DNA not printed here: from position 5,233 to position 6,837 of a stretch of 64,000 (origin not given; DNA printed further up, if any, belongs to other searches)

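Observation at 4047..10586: Seven-gene, translationally coupled operon of exported proteins with no recognised function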

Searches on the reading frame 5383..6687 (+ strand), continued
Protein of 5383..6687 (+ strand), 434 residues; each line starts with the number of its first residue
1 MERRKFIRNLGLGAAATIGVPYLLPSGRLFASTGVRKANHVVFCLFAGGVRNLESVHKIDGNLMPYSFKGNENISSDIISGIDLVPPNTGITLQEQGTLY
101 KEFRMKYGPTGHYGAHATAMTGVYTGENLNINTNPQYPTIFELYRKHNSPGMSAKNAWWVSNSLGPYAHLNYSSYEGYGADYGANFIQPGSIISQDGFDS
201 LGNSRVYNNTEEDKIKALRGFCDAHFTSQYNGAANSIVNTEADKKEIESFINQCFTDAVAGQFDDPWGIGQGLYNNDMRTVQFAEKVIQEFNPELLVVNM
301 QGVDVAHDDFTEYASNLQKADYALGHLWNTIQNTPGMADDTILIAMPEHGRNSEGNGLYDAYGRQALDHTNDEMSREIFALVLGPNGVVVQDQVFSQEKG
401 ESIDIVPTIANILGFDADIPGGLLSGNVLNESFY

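Call 64: search_protein_representatives(alignment_id=A2)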
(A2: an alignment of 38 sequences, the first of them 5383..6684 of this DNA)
Query: 38 sequences, 434 profile positions. Proteins with E-value up to 0.001 (for the whole library): 879; up to 1e-10: 430; up to 1e-30: 72. The best 150 are listed.
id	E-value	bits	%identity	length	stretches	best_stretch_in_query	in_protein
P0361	3.0e-197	672.1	-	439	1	1-433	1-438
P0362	1.5e-156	538.0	-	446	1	1-433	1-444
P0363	2.3e-144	497.8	-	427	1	1-434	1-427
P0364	4.3e-138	477.2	-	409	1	20-434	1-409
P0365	1.8e-118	412.5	-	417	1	1-434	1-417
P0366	2.4e-117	408.8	-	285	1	1-282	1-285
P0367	3.8e-113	395.0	-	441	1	1-429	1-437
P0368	1.8e-112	392.7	-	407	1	1-432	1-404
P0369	1.2e-107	376.8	-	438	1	1-434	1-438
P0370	4.9e-106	371.5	-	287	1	220-434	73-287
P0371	9.4e-100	350.8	-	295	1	137-433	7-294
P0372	1.9e-99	349.8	-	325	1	109-433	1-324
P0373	3.7e-97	342.3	-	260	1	153-412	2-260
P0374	1.0e-92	327.6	-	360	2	272-433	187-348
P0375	5.5e-89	315.4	-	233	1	1-227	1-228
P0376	3.8e-87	309.3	-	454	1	1-419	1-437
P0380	1.9e-81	290.5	-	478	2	60-388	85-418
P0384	2.1e-75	270.6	-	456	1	1-420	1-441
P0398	5.1e-54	200.1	-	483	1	3-421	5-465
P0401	2.1e-52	194.8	-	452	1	30-415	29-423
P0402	1.3e-51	192.1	-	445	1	1-421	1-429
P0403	2.7e-50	187.8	-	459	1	2-423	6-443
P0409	5.3e-42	160.5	-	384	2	105-422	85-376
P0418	7.8e-37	143.5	-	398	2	90-417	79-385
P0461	7.5e-25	104.0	-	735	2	282-421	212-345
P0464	2.1e-24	102.5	-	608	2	90-185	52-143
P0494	4.2e-21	91.7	-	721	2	273-424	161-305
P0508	3.9e-20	88.5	-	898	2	277-424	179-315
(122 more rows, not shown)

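Call 65: search_protein_families(library=pfam, proteins=[P0376, P0380, P0398, P0401, P0409, P0418, P0461, P0464, P0494, P0508], max_evalue=0.01)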
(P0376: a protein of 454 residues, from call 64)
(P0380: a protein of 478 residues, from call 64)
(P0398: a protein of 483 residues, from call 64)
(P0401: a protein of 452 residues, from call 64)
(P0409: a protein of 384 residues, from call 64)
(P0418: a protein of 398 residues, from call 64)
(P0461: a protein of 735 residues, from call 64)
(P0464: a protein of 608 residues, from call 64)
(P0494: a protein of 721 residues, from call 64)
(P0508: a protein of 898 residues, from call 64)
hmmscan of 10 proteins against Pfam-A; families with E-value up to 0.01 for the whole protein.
P0376 (454 aa): 0 families

P0380 (478 aa): 0 families

P0398 (483 aa): 1 family
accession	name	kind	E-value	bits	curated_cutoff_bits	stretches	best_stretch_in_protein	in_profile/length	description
PF10518.14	TAT_signal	-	0.00067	19.9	22.7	1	4-20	3-19/21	TAT (twin-arginine translocation) pathway signal sequence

P0401 (452 aa): 0 families

P0409 (384 aa): 3 families
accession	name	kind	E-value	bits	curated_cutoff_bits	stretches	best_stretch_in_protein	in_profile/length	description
PF07394.17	DUF1501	-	1.5e-06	28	27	1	274-329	263-317/390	Protein of unknown function (DUF1501)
PF01663.27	Phosphodiest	-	3.7e-06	27.2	23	1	220-312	120-220/342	Type I phosphodiesterase / nucleotide pyrophosphatase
PF00884.28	Sulfatase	-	3.1e-05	23.9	25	1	213-368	144-300/301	Sulfatase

P0418 (398 aa): 2 families
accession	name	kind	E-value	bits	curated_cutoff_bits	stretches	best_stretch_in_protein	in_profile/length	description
PF07394.17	DUF1501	-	1.1e-06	28.6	27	1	67-342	41-317/390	Protein of unknown function (DUF1501)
PF01663.27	Phosphodiest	-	0.001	19.2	23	1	128-327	95-221/342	Type I phosphodiesterase / nucleotide pyrophosphatase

P0461 (735 aa): 4 families
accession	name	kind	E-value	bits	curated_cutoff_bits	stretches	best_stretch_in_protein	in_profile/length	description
PF01676.23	Metalloenzyme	-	9.6e-13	48.6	24.3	1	207-339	131-250/252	Metalloenzyme superfamily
PF01663.27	Phosphodiest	-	3e-11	44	23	1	69-282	5-220/342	Type I phosphodiesterase / nucleotide pyrophosphatase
PF00884.28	Sulfatase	-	2.8e-07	30.6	25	1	191-338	144-300/301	Sulfatase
PF13088.12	BNR_2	-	0.00033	20.5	31.4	0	571-643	29-103/277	BNR repeat-like domain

P0464 (608 aa): 4 families
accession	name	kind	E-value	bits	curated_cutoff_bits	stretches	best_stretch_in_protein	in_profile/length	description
PF00884.28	Sulfatase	-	1.4e-08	34.9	25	1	156-279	200-300/301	Sulfatase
PF01663.27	Phosphodiest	-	1.8e-08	34.8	23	1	147-232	144-225/342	Type I phosphodiesterase / nucleotide pyrophosphatase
PF01676.23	Metalloenzyme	-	3.8e-08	33.6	24.3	1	147-231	125-205/252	Metalloenzyme superfamily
PF23197.1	IG_AIR9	-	2e-07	31.2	27.5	1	307-379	5-79/87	AIR9 A9 domain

P0494 (721 aa): 2 families
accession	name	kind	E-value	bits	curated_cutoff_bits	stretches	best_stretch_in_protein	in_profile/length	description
PF01676.23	Metalloenzyme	-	2.2e-14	54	24.3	1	180-297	146-251/252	Metalloenzyme superfamily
PF00884.28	Sulfatase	-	6.9e-05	22.7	25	1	198-295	201-300/301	Sulfatase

P0508 (898 aa): 6 families
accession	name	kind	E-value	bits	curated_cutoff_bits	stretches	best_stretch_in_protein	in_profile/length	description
PF06848.17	Disaggr_repeat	-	1.9e-11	44.4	33.9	1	737-894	10-178/179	Disaggregatase related repeat domain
PF24517.2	CBM96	-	8.1e-11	42.5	26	1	722-897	3-164/164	Carbohydrate-binding module family 96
PF01663.27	Phosphodiest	-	1e-10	42.2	23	1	45-257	1-224/342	Type I phosphodiesterase / nucleotide pyrophosphatase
PF00884.28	Sulfatase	-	7.4e-09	35.8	25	1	44-305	2-300/301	Sulfatase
PF00688.24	TGFb_propeptide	-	1.5e-06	28.5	25.8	1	726-876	84-218/242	TGF-beta propeptide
PF01676.23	Metalloenzyme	-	1.5e-06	28.4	24.3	1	190-257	142-205/252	Metalloenzyme superfamily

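Call 67: search_protein_families(library=pfam, proteins=[L009:1524-2402:+, L011:8524-9399:+, L012:8582-9463:+, L017:179-1042:+, L028:8619-9482:+, L035:7508-8401:+, L046:8588-9475:+, L061:8589-9494:+, L063:8623-9495:+, L076:8593-9450:+], max_evalue=0.5)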
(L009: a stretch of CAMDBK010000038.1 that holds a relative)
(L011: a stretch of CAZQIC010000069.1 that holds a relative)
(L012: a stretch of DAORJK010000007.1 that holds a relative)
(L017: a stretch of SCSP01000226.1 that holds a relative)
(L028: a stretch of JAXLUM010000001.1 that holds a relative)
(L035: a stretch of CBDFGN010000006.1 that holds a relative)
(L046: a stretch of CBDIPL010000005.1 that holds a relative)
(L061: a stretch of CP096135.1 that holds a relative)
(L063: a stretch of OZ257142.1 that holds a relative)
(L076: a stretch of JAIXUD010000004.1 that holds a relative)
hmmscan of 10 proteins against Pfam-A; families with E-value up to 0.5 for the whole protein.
L009:1524-2402:+ (293 aa): 3 families
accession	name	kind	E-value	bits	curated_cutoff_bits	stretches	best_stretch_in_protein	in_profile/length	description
PF00427.26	PBS_linker_poly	-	1.5e-07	31.9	28.7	1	144-213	22-95/126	Phycobilisome Linker polypeptide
PF13946.11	DUF4214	-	0.0023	18.4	23.2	0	47-77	21-51/72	Domain of unknown function (DUF4214)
PF07587.16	PSD1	-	0.0051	16.7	28.5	0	180-212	217-243/244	Protein of unknown function (DUF1553)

L011:8524-9399:+ (292 aa): 1 family
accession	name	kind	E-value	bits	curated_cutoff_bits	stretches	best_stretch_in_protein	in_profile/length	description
PF13946.11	DUF4214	-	6.3e-07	29.8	23.2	1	42-68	17-43/72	Domain of unknown function (DUF4214)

L012:8582-9463:+ (294 aa): 4 families
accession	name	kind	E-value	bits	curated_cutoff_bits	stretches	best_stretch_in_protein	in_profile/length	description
PF13946.11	DUF4214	-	2.8e-08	34.1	23.2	2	44-80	16-52/72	Domain of unknown function (DUF4214)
PF07587.16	PSD1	-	0.025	14.4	28.5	0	47-71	215-239/244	Protein of unknown function (DUF1553)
PF08284.16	RVP_2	-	0.032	14.5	20.3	1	116-172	57-113/136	Retroviral aspartyl protease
PF18072.6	FGAR-AT_linker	-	0.1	13.6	26.6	0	50-71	18-38/50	Formylglycinamide ribonucleotide amidotransferase linker domain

L017:179-1042:+ (288 aa): 2 families
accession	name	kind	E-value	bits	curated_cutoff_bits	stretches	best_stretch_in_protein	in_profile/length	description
PF13946.11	DUF4214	-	0.00018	22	23.2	1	38-71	16-49/72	Domain of unknown function (DUF4214)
PF17544.7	DUF5460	-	0.013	15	25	1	143-181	48-86/375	Family of unknown function (DUF5460)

L028:8619-9482:+ (288 aa): 1 family
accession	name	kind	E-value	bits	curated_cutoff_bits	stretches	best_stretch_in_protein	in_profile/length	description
PF13946.11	DUF4214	-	8.4e-05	23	23.2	0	177-202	17-42/72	Domain of unknown function (DUF4214)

L035:7508-8401:+ (298 aa): 4 families
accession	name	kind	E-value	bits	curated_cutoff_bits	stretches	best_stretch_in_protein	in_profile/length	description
PF13946.11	DUF4214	-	5.5e-05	23.6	23.2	1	44-68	19-43/72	Domain of unknown function (DUF4214)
PF00427.26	PBS_linker_poly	-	0.013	16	28.7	0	137-207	14-88/126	Phycobilisome Linker polypeptide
PF07587.16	PSD1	-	0.043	13.7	28.5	0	250-272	218-240/244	Protein of unknown function (DUF1553)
PF08032.17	SpoU_sub_bind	-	0.13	13.1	22.8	1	135-177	16-58/76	RNA 2'-O ribose methyltransferase substrate binding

L046:8588-9475:+ (296 aa): 2 families
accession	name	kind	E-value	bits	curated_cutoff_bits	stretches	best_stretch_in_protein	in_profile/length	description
PF07587.16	PSD1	-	0.0041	17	28.5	0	145-210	181-239/244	Protein of unknown function (DUF1553)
PF13946.11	DUF4214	-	0.064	13.8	23.2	0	47-67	20-40/72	Domain of unknown function (DUF4214)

L061:8589-9494:+ (302 aa): 1 family
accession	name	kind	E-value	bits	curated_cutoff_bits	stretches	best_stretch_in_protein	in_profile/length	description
PF13946.11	DUF4214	-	9.1e-05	22.9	23.2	1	52-77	16-41/72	Domain of unknown function (DUF4214)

L063:8623-9495:+ (291 aa): 3 families
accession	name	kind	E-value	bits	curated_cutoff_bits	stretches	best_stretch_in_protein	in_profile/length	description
PF13946.11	DUF4214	-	4.1e-08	33.6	23.2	2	243-289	24-71/72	Domain of unknown function (DUF4214)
PF00427.26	PBS_linker_poly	-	3.8e-05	24.2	28.7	1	220-287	49-114/126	Phycobilisome Linker polypeptide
PF07587.16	PSD1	-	0.087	12.7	28.5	0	45-70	218-243/244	Protein of unknown function (DUF1553)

L076:8593-9450:+ (286 aa): 3 families
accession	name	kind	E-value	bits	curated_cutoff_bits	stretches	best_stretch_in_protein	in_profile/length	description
PF13946.11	DUF4214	-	0.0013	19.2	23.2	0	39-91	19-68/72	Domain of unknown function (DUF4214)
PF07587.16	PSD1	-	0.046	13.6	28.5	0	238-262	218-242/244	Protein of unknown function (DUF1553)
PF12408.13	DUF3666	-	0.2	11.4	25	0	244-260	27-43/47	Ribose-5-phosphate isomerase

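Call 73: find_related_loci(query=A10, collection=metagenome_contigs, flank=7000)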
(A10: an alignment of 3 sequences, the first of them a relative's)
Query A10 (398 aa) in metagenome_contigs; peptide patterns used: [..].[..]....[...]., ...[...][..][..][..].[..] (x = any residue, [..] = any of these).
167 stretches matched a pattern; 13 encode a relative of the query (tblastn E <= 1e-3); 13 distinct loci.
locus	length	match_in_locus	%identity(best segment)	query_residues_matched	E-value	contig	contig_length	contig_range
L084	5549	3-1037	67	53-398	9e-163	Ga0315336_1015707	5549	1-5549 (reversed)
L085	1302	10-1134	53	16-382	5e-143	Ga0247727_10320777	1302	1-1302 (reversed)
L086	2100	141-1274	51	19-398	5e-139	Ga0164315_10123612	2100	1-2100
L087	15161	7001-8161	52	21-398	3e-129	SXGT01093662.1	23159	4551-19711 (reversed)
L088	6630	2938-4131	49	9-398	4e-129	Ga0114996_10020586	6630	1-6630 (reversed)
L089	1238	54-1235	50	12-398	4e-141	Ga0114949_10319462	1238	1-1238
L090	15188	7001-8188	51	11-398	2e-128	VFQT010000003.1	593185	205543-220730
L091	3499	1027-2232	50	10-398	6e-132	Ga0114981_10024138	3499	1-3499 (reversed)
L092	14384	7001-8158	49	13-398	8e-128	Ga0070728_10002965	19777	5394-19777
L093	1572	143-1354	53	8-398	4e-138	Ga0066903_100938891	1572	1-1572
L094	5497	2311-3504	50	15-398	2e-125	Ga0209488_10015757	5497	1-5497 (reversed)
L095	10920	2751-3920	43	19-398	2e-105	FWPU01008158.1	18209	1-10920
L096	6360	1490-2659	43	19-398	1e-105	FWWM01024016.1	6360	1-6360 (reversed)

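Call 75: search_protein_families(library=pfam, proteins=[L092:5126-6967:+, L092:8195-11176:+, L084:1033-4104:+, L088:4141-6630:+, L095:3955-7407:+, L091:2232-3497:+, L087:8083-11211:+, L084:4104-5078:+, L092:7007-8161:+, L095:2733-3920:+], max_evalue=0.01)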
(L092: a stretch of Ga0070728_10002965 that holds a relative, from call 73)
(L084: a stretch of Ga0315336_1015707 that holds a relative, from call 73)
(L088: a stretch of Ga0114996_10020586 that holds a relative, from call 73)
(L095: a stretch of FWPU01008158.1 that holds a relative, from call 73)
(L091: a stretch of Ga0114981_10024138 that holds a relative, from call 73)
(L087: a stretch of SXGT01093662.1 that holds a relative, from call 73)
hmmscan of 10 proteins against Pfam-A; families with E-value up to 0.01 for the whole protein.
L092:5126-6967:+ (614 aa): 3 families
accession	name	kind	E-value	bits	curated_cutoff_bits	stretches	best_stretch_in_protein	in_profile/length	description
PF18911.6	PKD_4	-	0.00055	20.4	27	1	150-192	1-43/85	PKD domain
PF22352.2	K319L-like_PKD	-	0.00072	20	27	1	167-238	12-80/84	K319L-like, PKD domain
PF00801.26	PKD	-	0.0014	19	23.5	1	164-234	12-73/80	PKD domain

L092:8195-11176:+ (994 aa): 5 families
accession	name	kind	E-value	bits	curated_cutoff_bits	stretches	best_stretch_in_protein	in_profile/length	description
PF08309.17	LVIVD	-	3e-23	81.3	20.2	3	723-760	4-41/42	LVIVD repeat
PF14522.11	Cytochrome_C7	-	3.1e-09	37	24.8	1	352-398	6-54/67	Cytochrome c7 and related cytochrome c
PF22113.1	Mtrc-MtrF_II-IV_dom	-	3.7e-08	33.5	30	0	70-158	8-98/176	Outer membrane cytochrome MtrC/MtrF-like, domains II/IV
PF14537.11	Cytochrom_c3_2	-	1.5e-07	32.2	25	1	353-404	1-45/79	Cytochrome c3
PF24399.1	DUF7543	-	0.0075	16.7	27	0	879-914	16-51/71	Family of unknown function (DUF7543)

L084:1033-4104:+ (1024 aa): 3 families
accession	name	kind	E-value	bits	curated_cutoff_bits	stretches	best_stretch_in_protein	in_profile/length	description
PF08309.17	LVIVD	-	5.9e-13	48.4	20.2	2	733-762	3-32/42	LVIVD repeat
PF14522.11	Cytochrome_C7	-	2.7e-08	33.9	24.8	0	237-314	12-66/67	Cytochrome c7 and related cytochrome c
PF14537.11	Cytochrom_c3_2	-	0.00081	20.2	25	1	364-415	1-45/79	Cytochrome c3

L088:4141-6630:+ (830 aa): 4 families
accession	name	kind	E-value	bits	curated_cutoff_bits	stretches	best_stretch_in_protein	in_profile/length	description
PF08309.17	LVIVD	-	7.4e-18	64.1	20.2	2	668-704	5-41/42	LVIVD repeat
PF14522.11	Cytochrome_C7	-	1.5e-08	34.8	24.8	0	338-379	7-50/67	Cytochrome c7 and related cytochrome c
PF14537.11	Cytochrom_c3_2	-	1.2e-05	26.1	25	1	338-389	1-45/79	Cytochrome c3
PF22113.1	Mtrc-MtrF_II-IV_dom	-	2.1e-05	24.6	30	0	52-219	6-163/176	Outer membrane cytochrome MtrC/MtrF-like, domains II/IV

L095:3955-7407:+ (1151 aa): 3 families
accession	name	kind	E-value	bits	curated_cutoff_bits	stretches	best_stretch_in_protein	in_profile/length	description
PF08309.17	LVIVD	-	2.8e-27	94.2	20.2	3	798-833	3-38/42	LVIVD repeat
PF14522.11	Cytochrome_C7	-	7.4e-08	32.6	24.8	0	422-468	6-54/67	Cytochrome c7 and related cytochrome c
PF14537.11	Cytochrom_c3_2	-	5.1e-07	30.5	25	0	424-468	2-39/79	Cytochrome c3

L091:2232-3497:+ (422 aa): 5 families
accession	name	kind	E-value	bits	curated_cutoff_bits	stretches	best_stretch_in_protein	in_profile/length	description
PF14522.11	Cytochrome_C7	-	2.9e-10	40.3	24.8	2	336-382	6-54/67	Cytochrome c7 and related cytochrome c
PF14537.11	Cytochrom_c3_2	-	2.1e-07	31.8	25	1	337-390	1-47/79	Cytochrome c3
PF22678.1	Cytochrom_c_NrfB-like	-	0.0002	22.2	27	1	339-378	30-67/89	Cytochrome c-type protein NrfB-like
PF14149.11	YhfH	-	0.003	17.8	27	0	55-76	16-37/37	YhfH-like protein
PF22113.1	Mtrc-MtrF_II-IV_dom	-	0.0039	17.2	30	0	210-292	80-168/176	Outer membrane cytochrome MtrC/MtrF-like, domains II/IV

L087:8083-11211:+ (1043 aa): 5 families
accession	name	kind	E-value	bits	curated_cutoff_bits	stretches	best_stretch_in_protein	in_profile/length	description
PF08309.17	LVIVD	-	3.2e-11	42.8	20.2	1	729-759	4-34/42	LVIVD repeat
PF14522.11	Cytochrome_C7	-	7e-08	32.6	24.8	0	228-309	9-66/67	Cytochrome c7 and related cytochrome c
PF14537.11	Cytochrom_c3_2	-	2.3e-06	28.4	25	1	359-410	1-45/79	Cytochrome c3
PF22113.1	Mtrc-MtrF_II-IV_dom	-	0.001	19.1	30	0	220-314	68-168/176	Outer membrane cytochrome MtrC/MtrF-like, domains II/IV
PF22678.1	Cytochrom_c_NrfB-like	-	0.0012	19.7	27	1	360-399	29-66/89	Cytochrome c-type protein NrfB-like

L084:4104-5078:+ (325 aa): 6 families
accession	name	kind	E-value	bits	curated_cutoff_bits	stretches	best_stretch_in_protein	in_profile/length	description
PF00036.39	EF-hand_1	-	5.2e-33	110.6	25.4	1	34-55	3-24/29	EF hand domain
PF13405.12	EF-hand_6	-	2.9e-29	98.4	25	0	60-80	3-23/30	EF-hand domain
PF13499.12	EF-hand_7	-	1.9e-28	99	30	3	60-127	5-65/67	EF-hand domain pair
PF13202.12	EF-hand_5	-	1.7e-25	87.7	25.9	2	250-265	7-22/25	EF hand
PF10591.15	SPARC_Ca_bdg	-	1.3e-09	38.8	22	0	250-300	62-110/113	Secreted protein acidic and rich in cysteine Ca binding region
PF13833.12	EF-hand_8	-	8.3e-07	29.1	28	0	197-237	2-43/54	EF-hand domain pair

L092:7007-8161:+ (385 aa): 1 family
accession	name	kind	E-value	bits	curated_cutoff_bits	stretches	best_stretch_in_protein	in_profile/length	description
PF07394.17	DUF1501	-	0.00092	18.9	27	1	279-326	268-314/390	Protein of unknown function (DUF1501)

L095:2733-3920:+ (396 aa): 0 families
